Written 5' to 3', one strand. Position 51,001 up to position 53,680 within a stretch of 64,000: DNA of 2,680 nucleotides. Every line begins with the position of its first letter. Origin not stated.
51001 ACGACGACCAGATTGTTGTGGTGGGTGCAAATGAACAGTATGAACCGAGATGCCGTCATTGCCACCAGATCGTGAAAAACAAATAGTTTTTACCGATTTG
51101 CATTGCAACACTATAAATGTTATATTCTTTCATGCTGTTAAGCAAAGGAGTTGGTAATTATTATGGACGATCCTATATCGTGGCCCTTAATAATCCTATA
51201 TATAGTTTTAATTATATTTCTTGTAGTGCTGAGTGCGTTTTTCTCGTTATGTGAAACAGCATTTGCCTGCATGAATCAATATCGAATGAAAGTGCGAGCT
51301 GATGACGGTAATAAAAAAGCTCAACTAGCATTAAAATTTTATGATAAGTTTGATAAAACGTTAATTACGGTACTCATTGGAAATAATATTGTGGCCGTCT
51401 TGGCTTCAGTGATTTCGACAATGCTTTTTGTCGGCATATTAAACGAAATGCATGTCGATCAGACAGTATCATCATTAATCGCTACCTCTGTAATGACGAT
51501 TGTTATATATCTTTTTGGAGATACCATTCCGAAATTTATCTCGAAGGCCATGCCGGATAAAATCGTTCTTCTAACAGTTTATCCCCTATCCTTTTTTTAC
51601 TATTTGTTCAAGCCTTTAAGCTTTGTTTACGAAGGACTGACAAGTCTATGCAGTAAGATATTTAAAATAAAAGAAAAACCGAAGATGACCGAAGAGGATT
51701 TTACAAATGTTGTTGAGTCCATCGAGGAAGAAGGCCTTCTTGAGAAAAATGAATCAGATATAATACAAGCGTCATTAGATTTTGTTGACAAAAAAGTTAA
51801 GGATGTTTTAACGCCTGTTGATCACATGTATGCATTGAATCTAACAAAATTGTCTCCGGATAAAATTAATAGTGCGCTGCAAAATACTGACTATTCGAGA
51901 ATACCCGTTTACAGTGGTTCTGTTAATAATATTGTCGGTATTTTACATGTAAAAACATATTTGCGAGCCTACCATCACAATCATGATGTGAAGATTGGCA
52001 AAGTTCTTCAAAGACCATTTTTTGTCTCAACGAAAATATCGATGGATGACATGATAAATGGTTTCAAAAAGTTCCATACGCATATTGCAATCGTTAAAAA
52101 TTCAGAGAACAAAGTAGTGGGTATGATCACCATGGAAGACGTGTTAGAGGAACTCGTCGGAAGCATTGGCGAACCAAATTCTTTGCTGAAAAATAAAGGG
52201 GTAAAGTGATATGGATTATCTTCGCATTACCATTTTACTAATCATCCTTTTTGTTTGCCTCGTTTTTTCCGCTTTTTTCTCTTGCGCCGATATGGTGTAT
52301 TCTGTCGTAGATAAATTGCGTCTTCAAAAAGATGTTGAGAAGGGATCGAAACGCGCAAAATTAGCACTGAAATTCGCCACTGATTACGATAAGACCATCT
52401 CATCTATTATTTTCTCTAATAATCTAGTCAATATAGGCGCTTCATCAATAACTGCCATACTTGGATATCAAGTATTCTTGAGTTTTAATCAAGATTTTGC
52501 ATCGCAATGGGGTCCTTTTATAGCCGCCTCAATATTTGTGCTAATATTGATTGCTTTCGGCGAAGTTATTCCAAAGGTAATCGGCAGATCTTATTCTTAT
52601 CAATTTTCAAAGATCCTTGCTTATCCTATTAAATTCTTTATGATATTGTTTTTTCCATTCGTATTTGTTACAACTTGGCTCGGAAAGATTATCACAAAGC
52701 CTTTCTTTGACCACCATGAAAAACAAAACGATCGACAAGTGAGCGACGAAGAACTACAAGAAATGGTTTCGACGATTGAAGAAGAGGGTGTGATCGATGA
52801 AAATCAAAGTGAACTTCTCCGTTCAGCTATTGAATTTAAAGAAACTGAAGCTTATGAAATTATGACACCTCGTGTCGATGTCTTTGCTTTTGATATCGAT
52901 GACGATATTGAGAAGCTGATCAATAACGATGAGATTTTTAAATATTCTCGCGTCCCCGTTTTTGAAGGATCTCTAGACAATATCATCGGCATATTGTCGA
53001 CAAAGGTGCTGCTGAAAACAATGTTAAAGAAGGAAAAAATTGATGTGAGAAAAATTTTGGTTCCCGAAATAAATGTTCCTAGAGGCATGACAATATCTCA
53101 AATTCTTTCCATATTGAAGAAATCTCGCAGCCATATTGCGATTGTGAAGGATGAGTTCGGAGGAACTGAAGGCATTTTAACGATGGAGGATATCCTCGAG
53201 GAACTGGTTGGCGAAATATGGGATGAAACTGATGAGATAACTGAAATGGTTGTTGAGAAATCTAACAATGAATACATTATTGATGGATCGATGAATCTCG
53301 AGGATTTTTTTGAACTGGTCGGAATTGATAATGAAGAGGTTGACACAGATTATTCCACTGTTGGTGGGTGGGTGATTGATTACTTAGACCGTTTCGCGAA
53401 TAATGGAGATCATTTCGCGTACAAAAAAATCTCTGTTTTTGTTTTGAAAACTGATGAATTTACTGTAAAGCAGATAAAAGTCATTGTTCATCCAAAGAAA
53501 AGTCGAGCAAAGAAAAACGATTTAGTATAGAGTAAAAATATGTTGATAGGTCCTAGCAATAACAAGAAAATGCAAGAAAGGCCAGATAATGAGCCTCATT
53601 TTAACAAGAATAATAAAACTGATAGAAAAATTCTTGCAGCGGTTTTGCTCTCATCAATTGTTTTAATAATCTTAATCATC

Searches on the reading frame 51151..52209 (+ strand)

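Call 48: search_protein_families(library=pfam, proteins=[window:51151-52209:+], max_evalue=0.0001)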
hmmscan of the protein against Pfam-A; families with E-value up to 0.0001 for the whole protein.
window:51151-52209:+ (352 aa): 2 families
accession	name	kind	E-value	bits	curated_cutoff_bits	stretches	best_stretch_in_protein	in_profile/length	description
PF01595.25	CNNM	-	1.5e-44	152.3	28.4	1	20-201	2-181/181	Cyclin M transmembrane N-terminal domain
PF00571.33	CBS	-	3.6e-10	40.5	24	1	287-336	6-56/57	CBS domain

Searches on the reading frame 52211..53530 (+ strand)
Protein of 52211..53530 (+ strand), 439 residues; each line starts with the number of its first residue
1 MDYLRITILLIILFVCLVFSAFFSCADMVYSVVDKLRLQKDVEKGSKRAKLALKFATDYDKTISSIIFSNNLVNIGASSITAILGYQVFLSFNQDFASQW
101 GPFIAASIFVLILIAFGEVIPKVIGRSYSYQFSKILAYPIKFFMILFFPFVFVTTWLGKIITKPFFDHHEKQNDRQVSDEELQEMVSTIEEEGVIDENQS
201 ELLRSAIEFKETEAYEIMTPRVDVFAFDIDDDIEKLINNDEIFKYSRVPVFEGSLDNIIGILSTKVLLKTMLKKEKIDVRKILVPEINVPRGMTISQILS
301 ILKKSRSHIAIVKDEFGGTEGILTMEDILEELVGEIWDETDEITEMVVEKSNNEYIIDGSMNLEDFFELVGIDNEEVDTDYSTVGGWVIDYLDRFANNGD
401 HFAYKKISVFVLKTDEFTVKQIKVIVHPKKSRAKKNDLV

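Call 48: search_protein_families(library=pfam, proteins=[window:52211-53530:+], max_evalue=0.0001)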
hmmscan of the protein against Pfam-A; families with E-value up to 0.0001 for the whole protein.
window:52211-53530:+ (439 aa): 3 families
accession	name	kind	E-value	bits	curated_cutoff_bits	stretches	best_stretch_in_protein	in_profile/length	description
PF01595.25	CNNM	-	3.9e-44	150.9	28.4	1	11-198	1-180/181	Cyclin M transmembrane N-terminal domain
PF03471.22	CorC_HlyC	-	2.1e-15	56.9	27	1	349-425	2-78/81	Transporter associated domain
PF00571.33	CBS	-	2.9e-11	44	24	1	287-333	10-56/57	CBS domain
